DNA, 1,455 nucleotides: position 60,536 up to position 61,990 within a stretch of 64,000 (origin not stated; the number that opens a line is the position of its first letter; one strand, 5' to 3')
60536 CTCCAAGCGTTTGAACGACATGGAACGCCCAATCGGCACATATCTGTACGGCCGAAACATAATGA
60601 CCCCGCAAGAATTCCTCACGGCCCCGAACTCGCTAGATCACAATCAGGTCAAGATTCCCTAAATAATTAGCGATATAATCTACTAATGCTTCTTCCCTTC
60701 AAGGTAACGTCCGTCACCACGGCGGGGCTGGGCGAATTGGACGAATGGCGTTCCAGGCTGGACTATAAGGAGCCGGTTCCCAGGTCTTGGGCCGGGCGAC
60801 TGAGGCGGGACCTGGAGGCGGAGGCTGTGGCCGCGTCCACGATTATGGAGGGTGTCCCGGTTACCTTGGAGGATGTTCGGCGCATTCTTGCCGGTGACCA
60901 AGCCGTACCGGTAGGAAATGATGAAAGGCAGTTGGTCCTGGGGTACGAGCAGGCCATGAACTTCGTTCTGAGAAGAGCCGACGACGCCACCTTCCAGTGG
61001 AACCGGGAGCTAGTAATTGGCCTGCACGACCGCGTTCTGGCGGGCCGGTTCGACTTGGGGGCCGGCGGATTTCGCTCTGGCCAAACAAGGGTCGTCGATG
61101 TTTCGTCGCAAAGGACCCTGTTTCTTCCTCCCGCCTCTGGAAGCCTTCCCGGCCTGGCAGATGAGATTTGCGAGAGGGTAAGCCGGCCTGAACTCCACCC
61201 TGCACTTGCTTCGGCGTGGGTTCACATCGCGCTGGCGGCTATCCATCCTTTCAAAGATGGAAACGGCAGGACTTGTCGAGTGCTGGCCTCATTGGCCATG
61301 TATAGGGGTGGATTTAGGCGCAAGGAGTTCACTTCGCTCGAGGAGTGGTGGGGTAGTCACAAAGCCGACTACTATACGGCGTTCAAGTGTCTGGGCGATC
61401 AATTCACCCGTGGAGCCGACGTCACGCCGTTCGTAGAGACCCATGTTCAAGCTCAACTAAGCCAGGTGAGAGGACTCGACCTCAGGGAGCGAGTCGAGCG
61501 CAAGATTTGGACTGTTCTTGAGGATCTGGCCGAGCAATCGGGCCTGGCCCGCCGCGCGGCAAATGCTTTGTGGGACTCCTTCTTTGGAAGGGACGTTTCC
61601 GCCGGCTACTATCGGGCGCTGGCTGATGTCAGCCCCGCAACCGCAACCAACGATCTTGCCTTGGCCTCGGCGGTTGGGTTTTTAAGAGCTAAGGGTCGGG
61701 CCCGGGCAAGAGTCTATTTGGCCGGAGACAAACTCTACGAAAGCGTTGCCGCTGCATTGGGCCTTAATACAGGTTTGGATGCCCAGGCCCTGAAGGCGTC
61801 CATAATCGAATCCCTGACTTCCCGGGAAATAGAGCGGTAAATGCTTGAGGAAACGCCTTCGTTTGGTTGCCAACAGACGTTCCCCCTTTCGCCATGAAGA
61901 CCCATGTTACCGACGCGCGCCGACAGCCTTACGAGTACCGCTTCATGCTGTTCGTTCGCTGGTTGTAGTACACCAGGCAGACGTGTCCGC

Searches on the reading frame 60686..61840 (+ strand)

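Call 10: search_protein_families(library=pfam, proteins=[window:60686-61840:+], max_evalue=0.01)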
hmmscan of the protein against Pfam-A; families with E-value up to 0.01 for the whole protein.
window:60686-61840:+ (384 aa): 1 family
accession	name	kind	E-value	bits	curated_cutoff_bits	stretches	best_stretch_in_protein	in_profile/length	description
PF02661.23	Fic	-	7.4e-15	56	24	1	106-203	3-91/93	Fic/DOC family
